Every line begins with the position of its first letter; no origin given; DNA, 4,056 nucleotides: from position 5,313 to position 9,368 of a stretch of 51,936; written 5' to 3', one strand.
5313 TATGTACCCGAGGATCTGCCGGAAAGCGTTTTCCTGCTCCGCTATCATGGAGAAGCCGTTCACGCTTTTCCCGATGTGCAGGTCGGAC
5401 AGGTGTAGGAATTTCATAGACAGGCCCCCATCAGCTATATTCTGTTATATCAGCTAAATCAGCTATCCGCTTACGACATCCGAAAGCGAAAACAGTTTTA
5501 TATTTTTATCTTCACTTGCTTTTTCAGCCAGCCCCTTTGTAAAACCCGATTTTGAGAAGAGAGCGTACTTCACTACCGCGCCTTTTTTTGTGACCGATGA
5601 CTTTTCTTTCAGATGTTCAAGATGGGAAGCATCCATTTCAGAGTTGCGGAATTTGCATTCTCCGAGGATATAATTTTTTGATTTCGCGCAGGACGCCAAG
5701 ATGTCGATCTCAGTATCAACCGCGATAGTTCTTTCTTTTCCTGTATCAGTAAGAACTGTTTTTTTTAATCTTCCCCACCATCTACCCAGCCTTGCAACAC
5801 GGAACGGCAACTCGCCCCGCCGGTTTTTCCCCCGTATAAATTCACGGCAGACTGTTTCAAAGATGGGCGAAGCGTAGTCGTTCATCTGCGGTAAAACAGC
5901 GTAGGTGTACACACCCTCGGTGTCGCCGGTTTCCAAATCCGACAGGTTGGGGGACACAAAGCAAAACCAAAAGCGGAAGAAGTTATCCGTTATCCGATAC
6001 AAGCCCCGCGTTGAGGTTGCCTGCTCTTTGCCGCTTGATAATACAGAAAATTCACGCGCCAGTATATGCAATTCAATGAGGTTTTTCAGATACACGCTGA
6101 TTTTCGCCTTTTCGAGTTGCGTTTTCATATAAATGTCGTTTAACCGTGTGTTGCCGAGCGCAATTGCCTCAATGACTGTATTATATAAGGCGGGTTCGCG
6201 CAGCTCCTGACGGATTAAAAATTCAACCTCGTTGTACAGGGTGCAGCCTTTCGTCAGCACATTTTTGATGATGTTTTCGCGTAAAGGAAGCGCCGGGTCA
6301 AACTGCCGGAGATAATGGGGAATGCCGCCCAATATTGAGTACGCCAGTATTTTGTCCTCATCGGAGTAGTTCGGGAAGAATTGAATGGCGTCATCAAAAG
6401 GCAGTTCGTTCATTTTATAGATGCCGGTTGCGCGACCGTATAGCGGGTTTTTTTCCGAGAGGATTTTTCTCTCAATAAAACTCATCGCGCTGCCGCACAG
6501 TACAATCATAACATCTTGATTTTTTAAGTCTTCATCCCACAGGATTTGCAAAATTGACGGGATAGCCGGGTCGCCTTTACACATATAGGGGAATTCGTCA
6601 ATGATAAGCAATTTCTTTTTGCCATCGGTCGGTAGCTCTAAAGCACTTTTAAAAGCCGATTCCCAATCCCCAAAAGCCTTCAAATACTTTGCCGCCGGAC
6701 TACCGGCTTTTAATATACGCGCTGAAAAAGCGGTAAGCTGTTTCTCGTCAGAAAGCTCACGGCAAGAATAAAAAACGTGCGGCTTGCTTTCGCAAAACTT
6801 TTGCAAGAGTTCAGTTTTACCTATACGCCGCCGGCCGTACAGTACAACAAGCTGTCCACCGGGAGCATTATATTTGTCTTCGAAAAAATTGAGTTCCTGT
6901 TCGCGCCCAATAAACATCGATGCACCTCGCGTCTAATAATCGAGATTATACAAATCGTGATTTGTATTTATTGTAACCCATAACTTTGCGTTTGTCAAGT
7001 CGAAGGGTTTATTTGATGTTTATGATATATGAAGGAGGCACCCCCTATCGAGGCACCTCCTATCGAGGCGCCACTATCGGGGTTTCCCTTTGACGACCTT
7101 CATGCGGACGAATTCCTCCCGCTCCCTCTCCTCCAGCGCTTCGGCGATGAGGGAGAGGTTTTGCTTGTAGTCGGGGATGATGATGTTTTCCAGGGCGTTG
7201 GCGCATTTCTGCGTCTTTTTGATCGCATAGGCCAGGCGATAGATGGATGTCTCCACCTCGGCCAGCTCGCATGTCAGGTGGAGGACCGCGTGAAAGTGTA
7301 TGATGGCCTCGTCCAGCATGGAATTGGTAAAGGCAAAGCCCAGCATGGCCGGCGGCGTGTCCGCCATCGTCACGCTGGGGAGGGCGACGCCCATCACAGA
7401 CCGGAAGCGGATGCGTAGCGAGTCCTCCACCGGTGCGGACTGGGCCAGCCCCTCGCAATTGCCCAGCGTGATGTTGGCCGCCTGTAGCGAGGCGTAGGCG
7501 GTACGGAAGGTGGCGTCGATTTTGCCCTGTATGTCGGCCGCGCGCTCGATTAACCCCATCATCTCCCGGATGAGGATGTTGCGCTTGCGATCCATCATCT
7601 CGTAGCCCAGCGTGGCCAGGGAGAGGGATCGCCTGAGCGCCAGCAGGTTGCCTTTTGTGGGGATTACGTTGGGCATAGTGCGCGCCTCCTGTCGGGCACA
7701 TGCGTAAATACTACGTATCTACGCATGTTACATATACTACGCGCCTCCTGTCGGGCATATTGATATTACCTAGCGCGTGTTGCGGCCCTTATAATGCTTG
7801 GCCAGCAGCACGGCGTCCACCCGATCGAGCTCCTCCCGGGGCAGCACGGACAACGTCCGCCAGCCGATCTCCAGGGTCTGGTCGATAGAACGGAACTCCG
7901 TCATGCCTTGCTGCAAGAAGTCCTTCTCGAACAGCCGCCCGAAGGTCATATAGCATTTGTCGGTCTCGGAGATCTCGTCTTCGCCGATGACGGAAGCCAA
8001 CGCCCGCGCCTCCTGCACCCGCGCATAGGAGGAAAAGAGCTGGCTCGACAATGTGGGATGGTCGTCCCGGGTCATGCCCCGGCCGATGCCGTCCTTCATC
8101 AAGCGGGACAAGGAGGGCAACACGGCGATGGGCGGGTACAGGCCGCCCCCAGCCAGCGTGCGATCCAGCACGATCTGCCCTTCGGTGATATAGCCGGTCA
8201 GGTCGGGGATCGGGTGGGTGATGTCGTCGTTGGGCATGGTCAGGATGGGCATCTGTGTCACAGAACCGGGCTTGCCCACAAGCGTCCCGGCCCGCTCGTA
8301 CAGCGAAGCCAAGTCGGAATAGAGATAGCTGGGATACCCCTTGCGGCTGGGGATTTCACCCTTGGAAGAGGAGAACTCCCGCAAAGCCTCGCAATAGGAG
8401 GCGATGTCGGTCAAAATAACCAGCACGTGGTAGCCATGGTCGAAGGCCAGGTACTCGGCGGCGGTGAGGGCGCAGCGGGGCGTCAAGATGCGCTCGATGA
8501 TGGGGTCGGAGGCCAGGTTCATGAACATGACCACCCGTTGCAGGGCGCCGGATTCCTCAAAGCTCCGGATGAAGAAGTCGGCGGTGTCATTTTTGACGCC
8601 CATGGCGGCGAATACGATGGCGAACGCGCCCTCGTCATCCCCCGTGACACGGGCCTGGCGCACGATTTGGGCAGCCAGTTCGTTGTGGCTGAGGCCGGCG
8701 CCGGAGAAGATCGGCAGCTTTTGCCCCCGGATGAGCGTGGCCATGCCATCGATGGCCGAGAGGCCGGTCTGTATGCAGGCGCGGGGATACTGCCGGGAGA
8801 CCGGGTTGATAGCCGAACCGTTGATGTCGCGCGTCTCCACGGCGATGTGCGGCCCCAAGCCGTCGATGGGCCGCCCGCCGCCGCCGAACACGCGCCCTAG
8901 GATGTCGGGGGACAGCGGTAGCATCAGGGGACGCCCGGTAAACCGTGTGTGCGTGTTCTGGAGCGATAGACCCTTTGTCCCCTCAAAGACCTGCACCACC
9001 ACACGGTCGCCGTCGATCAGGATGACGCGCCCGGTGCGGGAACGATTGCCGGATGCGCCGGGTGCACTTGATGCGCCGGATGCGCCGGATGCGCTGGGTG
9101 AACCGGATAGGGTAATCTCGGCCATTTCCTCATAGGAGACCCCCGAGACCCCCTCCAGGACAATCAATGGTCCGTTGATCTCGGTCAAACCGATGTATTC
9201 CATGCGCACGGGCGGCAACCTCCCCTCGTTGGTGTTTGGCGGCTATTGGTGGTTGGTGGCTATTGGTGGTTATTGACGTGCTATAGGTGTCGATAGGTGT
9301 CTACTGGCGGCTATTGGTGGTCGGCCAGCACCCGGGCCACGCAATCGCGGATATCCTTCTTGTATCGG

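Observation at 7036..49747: Recurrent duplication of the last 12-18 nt of genes, stop codon included, immediately downstream, with 0-175 nt of filler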

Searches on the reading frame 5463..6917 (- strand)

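Call 10: search_protein_families(library=pfam, proteins=[window:5463-6917:-])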
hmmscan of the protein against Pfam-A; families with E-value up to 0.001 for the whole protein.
window:5463-6917:- (484 aa): 5 families
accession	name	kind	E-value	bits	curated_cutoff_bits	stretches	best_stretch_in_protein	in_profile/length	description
PF01637.24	ATPase_2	-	1e-23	84.8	33.2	1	2-205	1-224/225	ATPase domain predominantly from Archaea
PF03008.20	DUF234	-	1.1e-22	80.7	22.5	1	317-430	1-97/100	Archaea bacterial proteins of unknown function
PF13173.12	AAA_14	-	7.4e-07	29.7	27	1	22-155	3-110/129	AAA domain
PF13401.12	AAA_22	-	4.5e-05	24.2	27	1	22-144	6-124/130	AAA domain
PF13191.12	AAA_16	-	0.00066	20.7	32.6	0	2-66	2-75/167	AAA ATPase domain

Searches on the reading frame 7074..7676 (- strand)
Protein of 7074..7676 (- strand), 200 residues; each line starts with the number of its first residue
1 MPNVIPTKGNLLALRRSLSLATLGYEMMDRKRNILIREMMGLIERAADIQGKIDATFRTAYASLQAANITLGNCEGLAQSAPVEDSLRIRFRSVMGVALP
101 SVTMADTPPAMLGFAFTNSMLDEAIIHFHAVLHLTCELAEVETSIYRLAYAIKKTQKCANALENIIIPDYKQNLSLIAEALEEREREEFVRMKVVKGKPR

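Call 10: search_protein_families(library=pfam, proteins=[window:7074-7676:-])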
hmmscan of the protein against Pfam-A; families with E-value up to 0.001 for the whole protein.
window:7074-7676:- (200 aa): 1 family
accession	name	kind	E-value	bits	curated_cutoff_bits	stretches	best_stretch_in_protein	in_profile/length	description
PF01813.22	ATP-synt_D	-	7.2e-52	176.5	25.7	1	10-196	1-195/196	ATP synthase subunit D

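Call 17: find_encoding_contigs(protein=window:7074-7676:-, flank=10000, max_places=10)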
Protein window:7074-7676:- (200 aa): 1 contig read that carries it; 1 place shown.
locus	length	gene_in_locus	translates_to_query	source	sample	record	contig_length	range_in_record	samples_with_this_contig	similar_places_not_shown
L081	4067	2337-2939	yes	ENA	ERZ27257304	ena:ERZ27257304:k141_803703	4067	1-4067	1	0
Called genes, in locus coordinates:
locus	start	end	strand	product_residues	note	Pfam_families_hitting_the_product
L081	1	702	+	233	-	?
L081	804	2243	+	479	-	PF02874:ATP-synt_ab_N, PF00006:ATP-synt_ab, PF22919:ATP-synt_VA_C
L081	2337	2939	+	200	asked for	PF01813:ATP-synt_D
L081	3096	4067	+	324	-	?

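Call 24: find_homologous_proteins(query=window:7074-7676:-, max_evalue=1e-40)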
Query window:7074-7676:- (200 aa): 6416 proteins with E <= 1e-40 among 7052 candidates; the best 120 are listed.
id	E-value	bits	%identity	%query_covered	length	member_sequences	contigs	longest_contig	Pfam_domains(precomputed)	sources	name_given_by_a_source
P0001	2.2e-123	427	100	100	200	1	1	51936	PF01813.23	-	-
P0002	2.1e-94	332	79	99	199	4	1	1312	PF01813.23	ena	-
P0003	2.3e-94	332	78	99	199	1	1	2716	PF01813.23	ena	-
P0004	5.0e-92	325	77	98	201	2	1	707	PF01813.23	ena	-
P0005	3.8e-91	322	76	99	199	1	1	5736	PF01813.23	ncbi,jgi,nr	ncbi:MAG: V-type ATP synthase subunit D [Oscillospiraceae bacterium]|jgi:V/A-type H+-transporting AT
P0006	3.9e-89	315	73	99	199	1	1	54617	PF01813.23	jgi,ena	-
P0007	1.9e-86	306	76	94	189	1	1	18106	PF01813.23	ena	-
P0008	9.4e-85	301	71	100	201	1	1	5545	PF01813.23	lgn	-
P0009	9.2e-79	281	69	99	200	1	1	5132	PF01813.23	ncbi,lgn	-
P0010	5.8e-78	279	68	98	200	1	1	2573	PF01813.23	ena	-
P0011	1.9e-76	274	67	99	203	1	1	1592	PF01813.23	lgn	-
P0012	1.9e-76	274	65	100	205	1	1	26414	PF01813.23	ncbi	-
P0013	2.3e-76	274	66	99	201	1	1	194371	PF01813.23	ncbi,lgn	-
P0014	3.2e-76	273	66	100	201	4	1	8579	PF01813.23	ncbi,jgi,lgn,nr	ncbi:MAG: V-type ATP synthase subunit D [Oscillospiraceae bacterium]|jgi:V/A-type H+-transporting AT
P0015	3.5e-76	273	68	98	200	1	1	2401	PF01813.23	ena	-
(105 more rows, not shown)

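Call 36: find_encoding_contigs(protein=P0006, flank=10000, max_places=2)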
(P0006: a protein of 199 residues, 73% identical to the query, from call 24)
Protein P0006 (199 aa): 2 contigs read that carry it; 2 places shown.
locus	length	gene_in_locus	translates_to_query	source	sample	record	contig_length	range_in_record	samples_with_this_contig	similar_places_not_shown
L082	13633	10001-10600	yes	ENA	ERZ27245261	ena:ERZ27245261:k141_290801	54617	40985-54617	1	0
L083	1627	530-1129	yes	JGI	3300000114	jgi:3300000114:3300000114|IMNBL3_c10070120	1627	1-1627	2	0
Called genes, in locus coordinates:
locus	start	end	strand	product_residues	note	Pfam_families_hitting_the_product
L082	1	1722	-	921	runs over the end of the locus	PF07517:SecA_DEAD, PF00270:DEAD (weak), PF01043:SecA_PP_bind, PF21090:P-loop_SecA, PF07516:SecA_SW, PF02810:SEC-C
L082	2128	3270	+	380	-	PF12725:DUF3810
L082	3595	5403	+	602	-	PF01855:POR_N, PF02775:TPP_enzyme_C, PF12797:Fer4_2 (faint), PF12838:Fer4_7 (weak), PF13237:Fer4_10 (weak), PF14697:Fer4_21 (weak), PF00037:Fer4, PF12837:Fer4_6 (weak)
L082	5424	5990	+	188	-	PF01558:POR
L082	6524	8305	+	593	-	PF02874:ATP-synt_ab_N, PF16886:ATP-synt_ab_Xtn, PF00006:ATP-synt_ab, PF22919:ATP-synt_VA_C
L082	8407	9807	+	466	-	PF02874:ATP-synt_ab_N (weak), PF00006:ATP-synt_ab, PF22919:ATP-synt_VA_C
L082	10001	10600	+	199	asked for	PF01813:ATP-synt_D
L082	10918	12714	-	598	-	PF06480:FtsH_ext, PF00004:AAA, PF17862:AAA_lid_3, PF01434:Peptidase_M41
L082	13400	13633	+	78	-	?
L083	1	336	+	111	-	?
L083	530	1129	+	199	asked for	PF01813:ATP-synt_D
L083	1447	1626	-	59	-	PF01434:Peptidase_M41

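Call 37: find_encoding_contigs(protein=P0007, flank=10000, max_places=2)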
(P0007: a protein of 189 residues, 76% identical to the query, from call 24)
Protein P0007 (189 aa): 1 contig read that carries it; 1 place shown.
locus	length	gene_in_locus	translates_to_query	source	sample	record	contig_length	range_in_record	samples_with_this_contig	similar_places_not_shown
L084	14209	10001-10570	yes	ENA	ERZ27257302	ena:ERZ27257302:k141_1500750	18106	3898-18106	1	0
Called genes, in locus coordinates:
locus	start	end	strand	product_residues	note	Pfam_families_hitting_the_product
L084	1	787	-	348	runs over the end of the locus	PF00106:adh_short (weak), PF01073:3Beta_HSD, PF01370:Epimerase, PF02719:Polysacc_synt_2, PF04321:RmlD_sub_bind, PF08659:KR (weak), PF13460:NAD_binding_10 (weak), PF16363:GDP_Man_Dehyd, +1 more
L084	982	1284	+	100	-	-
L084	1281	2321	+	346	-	PF01992:vATP-synt_AC39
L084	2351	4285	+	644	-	PF01496:V_ATPase_I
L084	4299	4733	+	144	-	PF00137:ATP-synt_C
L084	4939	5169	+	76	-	PF01990:ATP-synt_F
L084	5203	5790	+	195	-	PF01991:vATP-synt_E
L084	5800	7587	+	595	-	PF02874:ATP-synt_ab_N, PF16886:ATP-synt_ab_Xtn, PF00006:ATP-synt_ab, PF22919:ATP-synt_VA_C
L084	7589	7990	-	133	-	PF01850:PIN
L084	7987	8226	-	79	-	PF04014:MazE_antitoxin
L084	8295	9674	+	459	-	PF02874:ATP-synt_ab_N, PF00006:ATP-synt_ab, PF22919:ATP-synt_VA_C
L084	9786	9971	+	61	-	-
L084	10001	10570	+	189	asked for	PF01813:ATP-synt_D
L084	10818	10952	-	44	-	-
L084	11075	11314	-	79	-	-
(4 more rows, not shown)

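Call 38: find_encoding_contigs(protein=P0005, flank=10000, max_places=2)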
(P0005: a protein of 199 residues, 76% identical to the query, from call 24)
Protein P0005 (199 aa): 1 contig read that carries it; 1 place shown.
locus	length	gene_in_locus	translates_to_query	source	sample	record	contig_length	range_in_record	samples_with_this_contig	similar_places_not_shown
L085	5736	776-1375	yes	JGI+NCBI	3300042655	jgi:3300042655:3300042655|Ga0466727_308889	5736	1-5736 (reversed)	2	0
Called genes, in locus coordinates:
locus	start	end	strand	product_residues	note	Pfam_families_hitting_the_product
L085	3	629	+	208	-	PF00006:ATP-synt_ab, PF22919:ATP-synt_VA_C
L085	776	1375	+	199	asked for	PF01813:ATP-synt_D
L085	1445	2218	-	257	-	PF01936:NYN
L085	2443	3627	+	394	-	PF01053:Cys_Met_Meta_PP, PF00155:Aminotran_1_2 (weak)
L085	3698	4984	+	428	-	PF01053:Cys_Met_Meta_PP, PF00155:Aminotran_1_2, PF01041:DegT_DnrJ_EryC1, PF00266:Aminotran_5 (faint)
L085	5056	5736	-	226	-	PF01432:Peptidase_M3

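Call 39: find_encoding_contigs(protein=P0003, flank=10000, max_places=2)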
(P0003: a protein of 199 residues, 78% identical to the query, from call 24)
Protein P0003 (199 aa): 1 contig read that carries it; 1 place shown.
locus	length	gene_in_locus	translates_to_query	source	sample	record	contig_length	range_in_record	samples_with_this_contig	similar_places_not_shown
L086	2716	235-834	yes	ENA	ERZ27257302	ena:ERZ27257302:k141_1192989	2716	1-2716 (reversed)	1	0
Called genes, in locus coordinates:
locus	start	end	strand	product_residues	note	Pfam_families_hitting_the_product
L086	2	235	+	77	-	?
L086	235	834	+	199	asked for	PF01813:ATP-synt_D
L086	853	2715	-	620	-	?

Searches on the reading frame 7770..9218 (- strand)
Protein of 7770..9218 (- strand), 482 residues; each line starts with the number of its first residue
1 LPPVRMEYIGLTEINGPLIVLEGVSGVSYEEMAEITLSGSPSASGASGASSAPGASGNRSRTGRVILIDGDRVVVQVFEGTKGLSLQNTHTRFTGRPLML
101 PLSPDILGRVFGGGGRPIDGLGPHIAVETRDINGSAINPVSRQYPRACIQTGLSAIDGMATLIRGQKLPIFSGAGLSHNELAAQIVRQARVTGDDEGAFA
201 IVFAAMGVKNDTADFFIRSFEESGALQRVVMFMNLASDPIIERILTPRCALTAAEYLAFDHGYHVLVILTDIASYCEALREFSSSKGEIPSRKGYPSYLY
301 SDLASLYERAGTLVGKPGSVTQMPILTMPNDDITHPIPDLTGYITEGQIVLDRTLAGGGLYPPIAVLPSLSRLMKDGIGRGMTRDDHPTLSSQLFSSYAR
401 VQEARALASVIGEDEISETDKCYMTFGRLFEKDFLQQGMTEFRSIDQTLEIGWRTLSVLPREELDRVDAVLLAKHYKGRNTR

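Call 10: search_protein_families(library=pfam, proteins=[window:7770-9218:-])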
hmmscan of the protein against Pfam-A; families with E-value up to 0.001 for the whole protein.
window:7770-9218:- (482 aa): 3 families
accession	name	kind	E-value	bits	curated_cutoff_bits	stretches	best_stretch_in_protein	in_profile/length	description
PF00006.31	ATP-synt_ab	-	1.4e-75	254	29.5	1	152-371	1-213/213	ATP synthase alpha/beta family, nucleotide-binding domain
PF22919.1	ATP-synt_VA_C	-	5.4e-30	103.9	24.7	1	376-475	1-100/101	C-terminal domain of V and A type ATP synthase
PF02874.29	ATP-synt_ab_N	-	2e-08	35.1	20.9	1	12-95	2-69/69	ATP synthase alpha/beta family, beta-barrel domain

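Call 12: find_related_loci(query=window:7770-9218:-, collection=genome_contigs, flank=10000)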
Query window:7770-9218:- (482 aa) in genome_contigs; peptide patterns used: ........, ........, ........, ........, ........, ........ (x = any residue, [..] = any of these).
600 stretches matched a pattern (row limit reached: there are more); 585 encode a relative of the query (tblastn E <= 1e-3); the best 80 are kept; 80 distinct loci.
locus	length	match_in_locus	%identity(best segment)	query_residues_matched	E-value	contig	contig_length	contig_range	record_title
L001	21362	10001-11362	75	4-476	0e+0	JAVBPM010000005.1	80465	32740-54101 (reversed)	MAG: Oscillospiraceae bacterium isolate EPI_MAG_00139 c_000003161866, whole genome shotgun sequence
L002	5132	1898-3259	74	4-476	0e+0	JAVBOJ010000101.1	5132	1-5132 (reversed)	MAG: Oscillospiraceae bacterium isolate EPI_MAG_00105 c_000009519142, whole genome shotgun sequence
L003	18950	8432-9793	73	4-476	0e+0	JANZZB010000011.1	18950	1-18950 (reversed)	MAG: Clostridiales bacterium isolate SKW108 NODE_11_length_18950_cov_3.286441, whole genome shotgun sequence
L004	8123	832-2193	72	4-476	0e+0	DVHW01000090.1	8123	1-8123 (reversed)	MAG TPA_asm: Candidatus Galloscillospira excrementavium isolate ChiSjej1B19-13426 ChiSjej1B19M5__C98065_L8123_SRR6323093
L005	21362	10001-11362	72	4-476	0e+0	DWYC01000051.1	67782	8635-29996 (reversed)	MAG TPA_asm: Candidatus Flavonifractor intestinipullorum isolate CHK189-11263 CHK189__C153289_L67782_SAMEA5754833, whole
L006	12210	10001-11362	70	4-476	0e+0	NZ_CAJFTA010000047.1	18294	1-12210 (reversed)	Uncultured Pseudoflavonifractor sp. isolate Chicken_4_mag_10, whole genome shotgun sequence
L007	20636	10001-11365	70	4-477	0e+0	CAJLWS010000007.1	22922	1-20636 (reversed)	MAG TPA_asm: uncultured Clostridiales bacterium isolate ERR321576-bin.36 genome assembly, contig: NODE_1686_length_22922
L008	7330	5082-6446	70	4-477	0e+0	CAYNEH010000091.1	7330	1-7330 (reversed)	MAG TPA_asm: uncultured Oscillospiraceae bacterium isolate binchicken_co354_315 genome assembly, contig: NODE_11994_leng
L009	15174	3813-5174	70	4-476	0e+0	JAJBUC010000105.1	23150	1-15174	MAG: Oscillospiraceae bacterium isolate U_126913 U_126913=NODE_252_length_23150_cov_6.685646, whole genome shotgun seque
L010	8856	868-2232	70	4-477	0e+0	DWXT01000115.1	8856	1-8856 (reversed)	MAG TPA_asm: Candidatus Flavonifractor avistercoris isolate 6084 ChiHcolR13__C75623_L8856_SAMN08010021, whole genome sho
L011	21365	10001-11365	70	4-477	0e+0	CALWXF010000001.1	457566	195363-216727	MAG: uncultured Oscillospiraceae bacterium isolate BRZ_AP__bin21 genome assembly, contig: BRZ_AP__NODE_3_length_457566_c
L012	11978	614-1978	70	4-477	0e+0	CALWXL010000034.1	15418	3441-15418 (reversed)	MAG: uncultured Oscillospiraceae bacterium isolate BRZ_QR__bin68 genome assembly, contig: BRZ_QR__NODE_4276_length_15418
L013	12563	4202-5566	70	4-477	0e+0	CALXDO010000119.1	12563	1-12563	MAG: uncultured Oscillospiraceae bacterium isolate E16__bin239 genome assembly, contig: E16__k127_2525560, whole genome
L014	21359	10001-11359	69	6-476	0e+0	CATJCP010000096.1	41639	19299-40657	MAG: uncultured Oscillospiraceae bacterium isolate iMGMC-155_1678881731 genome assembly, contig: MegahitA5_6900, whole g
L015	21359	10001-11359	70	4-475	0e+0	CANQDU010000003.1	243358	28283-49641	MAG: uncultured Clostridia bacterium isolate Lapin-003-2__bin20 genome assembly, contig: Lapin-003-2__NODE_18_length_243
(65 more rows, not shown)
